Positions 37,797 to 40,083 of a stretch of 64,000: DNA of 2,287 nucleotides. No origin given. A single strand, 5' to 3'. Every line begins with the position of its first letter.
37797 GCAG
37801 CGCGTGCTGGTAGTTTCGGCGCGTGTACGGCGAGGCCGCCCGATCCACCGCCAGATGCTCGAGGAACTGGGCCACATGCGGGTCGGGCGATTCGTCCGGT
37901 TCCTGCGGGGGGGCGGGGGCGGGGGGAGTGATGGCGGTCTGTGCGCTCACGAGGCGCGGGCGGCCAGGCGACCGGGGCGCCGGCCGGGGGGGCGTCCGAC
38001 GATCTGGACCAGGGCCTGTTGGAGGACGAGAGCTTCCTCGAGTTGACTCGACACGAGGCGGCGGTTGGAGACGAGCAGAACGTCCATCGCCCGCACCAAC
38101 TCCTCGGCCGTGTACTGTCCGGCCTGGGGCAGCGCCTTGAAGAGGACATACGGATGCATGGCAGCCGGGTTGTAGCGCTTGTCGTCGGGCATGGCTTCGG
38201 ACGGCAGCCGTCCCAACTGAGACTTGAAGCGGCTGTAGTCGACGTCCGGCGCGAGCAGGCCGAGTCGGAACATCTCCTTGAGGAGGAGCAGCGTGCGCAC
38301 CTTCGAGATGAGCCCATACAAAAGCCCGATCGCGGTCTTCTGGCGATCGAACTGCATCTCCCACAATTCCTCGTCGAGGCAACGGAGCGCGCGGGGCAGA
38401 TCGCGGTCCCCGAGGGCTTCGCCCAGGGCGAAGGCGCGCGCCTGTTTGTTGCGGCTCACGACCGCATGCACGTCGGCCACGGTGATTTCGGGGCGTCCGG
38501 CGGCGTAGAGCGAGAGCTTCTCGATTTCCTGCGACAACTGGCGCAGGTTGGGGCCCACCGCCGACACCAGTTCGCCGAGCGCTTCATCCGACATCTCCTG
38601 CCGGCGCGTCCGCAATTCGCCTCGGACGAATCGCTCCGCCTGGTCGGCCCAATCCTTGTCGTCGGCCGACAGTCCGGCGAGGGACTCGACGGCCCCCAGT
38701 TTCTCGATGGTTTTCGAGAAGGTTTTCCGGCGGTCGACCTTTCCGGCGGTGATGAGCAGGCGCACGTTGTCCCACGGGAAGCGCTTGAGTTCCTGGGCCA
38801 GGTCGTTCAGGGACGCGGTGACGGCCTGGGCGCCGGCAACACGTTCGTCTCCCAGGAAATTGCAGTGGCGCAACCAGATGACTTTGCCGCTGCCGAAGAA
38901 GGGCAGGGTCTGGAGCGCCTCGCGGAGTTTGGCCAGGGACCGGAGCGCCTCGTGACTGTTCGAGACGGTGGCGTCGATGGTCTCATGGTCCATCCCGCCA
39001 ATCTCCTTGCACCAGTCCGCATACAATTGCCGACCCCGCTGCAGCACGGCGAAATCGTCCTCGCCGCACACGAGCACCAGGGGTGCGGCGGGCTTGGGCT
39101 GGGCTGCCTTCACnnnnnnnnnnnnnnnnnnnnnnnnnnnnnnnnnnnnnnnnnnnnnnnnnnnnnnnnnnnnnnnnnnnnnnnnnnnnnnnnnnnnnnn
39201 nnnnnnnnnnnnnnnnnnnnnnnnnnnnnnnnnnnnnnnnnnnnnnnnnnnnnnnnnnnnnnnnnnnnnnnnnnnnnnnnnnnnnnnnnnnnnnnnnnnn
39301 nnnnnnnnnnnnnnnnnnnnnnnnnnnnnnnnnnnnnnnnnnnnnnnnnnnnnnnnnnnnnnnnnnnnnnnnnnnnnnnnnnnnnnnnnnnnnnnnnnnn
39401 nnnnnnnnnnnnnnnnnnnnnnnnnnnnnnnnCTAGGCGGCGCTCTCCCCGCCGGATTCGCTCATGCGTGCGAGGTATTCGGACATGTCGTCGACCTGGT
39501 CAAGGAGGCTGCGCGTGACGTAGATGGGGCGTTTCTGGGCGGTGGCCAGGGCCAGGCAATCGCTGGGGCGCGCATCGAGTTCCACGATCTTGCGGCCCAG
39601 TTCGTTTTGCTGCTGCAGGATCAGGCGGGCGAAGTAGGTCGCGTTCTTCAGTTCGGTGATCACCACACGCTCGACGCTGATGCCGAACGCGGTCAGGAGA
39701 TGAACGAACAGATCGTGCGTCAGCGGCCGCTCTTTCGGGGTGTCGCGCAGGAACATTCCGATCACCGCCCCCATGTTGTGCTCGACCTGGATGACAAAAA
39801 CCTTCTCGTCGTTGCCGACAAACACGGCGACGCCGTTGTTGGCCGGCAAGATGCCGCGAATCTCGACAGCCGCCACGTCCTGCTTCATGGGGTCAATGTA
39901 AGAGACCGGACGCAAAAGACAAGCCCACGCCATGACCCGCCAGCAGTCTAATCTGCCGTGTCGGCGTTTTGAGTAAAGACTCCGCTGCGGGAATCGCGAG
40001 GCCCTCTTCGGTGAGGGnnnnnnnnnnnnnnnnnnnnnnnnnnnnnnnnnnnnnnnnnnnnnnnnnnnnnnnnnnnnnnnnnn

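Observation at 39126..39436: The same four-module ~310-nt composite recurs three times with identical module lengths but swapped interiors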

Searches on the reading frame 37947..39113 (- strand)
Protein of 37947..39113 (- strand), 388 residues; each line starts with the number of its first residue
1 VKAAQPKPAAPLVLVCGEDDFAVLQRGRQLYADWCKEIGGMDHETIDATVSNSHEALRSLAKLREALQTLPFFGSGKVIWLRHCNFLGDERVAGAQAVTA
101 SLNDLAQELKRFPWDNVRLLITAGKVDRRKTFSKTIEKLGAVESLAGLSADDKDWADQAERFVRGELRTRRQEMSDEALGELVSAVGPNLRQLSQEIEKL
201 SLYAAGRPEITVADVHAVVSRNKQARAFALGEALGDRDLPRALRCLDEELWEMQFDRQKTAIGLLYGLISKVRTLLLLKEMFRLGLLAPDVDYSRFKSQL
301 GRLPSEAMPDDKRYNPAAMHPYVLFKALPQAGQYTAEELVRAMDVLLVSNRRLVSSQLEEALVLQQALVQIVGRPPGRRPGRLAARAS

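Call 34: search_protein_families(library=pfam, proteins=[window:37947-39113:-])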
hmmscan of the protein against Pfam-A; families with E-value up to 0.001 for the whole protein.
window:37947-39113:- (388 aa): 2 families
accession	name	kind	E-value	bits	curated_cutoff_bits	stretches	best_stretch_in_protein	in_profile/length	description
PF06144.19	DNA_pol3_delta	-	7.9e-07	29.5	21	1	60-139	42-117/124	DNA polymerase III, delta subunit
PF21694.2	DNA_pol3_delta_C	-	2.8e-06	27.8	27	0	317-370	67-120/121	DNA polymerase III delta subunit, C-terminal domain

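Call 35: find_related_loci(query=window:37947-39113:-, collection=genome_contigs, flank=10000)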
Query window:37947-39113:- (388 aa) in genome_contigs; peptide patterns used: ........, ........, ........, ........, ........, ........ (x = any residue, [..] = any of these).
87 stretches matched a pattern; 34 encode a relative of the query (tblastn E <= 1e-3); 34 distinct loci.
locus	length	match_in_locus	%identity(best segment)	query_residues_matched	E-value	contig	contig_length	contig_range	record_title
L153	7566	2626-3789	97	1-388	0e+0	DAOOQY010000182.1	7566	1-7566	MAG TPA_asm: Verrucomicrobiota bacterium isolate AMR_MDS_2559 NODE_11982_length_7566_cov_6.225802, whole genome shotgun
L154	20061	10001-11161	97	2-388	0e+0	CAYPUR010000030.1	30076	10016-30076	MAG TPA_asm: uncultured Verrucomicrobiota bacterium isolate SRP263991_co1_516 genome assembly, contig: NODE_1876_length_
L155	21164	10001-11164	96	1-388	0e+0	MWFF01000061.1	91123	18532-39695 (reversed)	MAG: Verrucomicrobia bacterium ADurb.Bin006 BWX48_contig000061, whole genome shotgun sequence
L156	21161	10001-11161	97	2-388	0e+0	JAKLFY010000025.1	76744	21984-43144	MAG: Verrucomicrobia bacterium isolate RA.bin27 RA.bin27_25, whole genome shotgun sequence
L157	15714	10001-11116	86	1-372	0e+0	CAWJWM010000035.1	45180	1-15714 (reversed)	MAG: uncultured Verrucomicrobiae bacterium isolate MFD04716.bin.3.184 genome assembly, contig: contig_71501, whole genom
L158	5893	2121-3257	64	3-375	5e-168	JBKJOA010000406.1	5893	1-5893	MAG: Limisphaerales bacterium isolate ant_bin.391 k117_2814414, whole genome shotgun sequence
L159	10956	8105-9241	62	1-381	3e-160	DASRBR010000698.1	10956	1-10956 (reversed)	MAG TPA_asm: Verrucomicrobiia bacterium isolate SMAG_U9932 k141_394967, whole genome shotgun sequence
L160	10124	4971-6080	65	4-373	3e-158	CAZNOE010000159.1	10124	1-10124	MAG TPA_asm: uncultured Bifidobacteriaceae bacterium isolate SRP119689_co1_68 genome assembly, contig: NODE_10218_length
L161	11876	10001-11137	62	1-379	1e-157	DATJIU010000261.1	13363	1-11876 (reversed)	MAG TPA_asm: Dongiaceae bacterium isolate SMAG_U15546 k141_9170635, whole genome shotgun sequence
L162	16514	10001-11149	60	10-387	9e-158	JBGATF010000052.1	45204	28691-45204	MAG: Limisphaerales bacterium isolate MAG_AAO_H10.62 AAOH10-62_opera_contig_3152, whole genome shotgun sequence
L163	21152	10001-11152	63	2-376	9e-158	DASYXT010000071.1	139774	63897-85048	MAG TPA_asm: Verrucomicrobiia bacterium isolate SMAG_U6315 k141_252402, whole genome shotgun sequence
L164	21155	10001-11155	61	1-385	5e-157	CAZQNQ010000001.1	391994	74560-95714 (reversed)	MAG TPA_asm: uncultured Bifidobacterium sp. isolate SRP344714_co2_359 genome assembly, contig: NODE_27_length_391994_cov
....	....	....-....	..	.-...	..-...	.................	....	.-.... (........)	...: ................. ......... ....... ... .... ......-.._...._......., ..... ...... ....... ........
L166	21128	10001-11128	63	14-379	4e-156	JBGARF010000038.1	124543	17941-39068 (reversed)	MAG: Limisphaerales bacterium isolate MAG_MBR_H10.46 MBRH10-46_opera_contig_640, whole genome shotgun sequence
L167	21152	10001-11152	61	1-382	1e-155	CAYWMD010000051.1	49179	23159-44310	MAG TPA_asm: uncultured Bifidobacteriaceae bacterium isolate SRP292972_co2_226 genome assembly, contig: NODE_615_length_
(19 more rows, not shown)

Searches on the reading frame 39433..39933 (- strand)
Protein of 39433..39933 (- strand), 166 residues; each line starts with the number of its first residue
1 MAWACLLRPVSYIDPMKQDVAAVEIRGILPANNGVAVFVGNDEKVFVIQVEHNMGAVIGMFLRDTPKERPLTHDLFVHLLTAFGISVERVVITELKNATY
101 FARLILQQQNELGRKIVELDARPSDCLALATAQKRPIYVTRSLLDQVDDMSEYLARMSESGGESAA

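Call 21: find_encoding_contigs(protein=window:39433-39933:-, flank=3000, max_places=10)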
Protein window:39433-39933:- (166 aa): no gene with exactly this product is on record in the collection.

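Call 34: search_protein_families(library=pfam, proteins=[window:39433-39933:-])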
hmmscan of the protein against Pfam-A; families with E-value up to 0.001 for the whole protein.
window:39433-39933:- (166 aa): 1 family
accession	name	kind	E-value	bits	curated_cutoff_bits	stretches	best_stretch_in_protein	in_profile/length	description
PF02577.19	BFN_dom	-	9.4e-27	93.5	27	1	42-147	8-107/112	Bifunctional nuclease domain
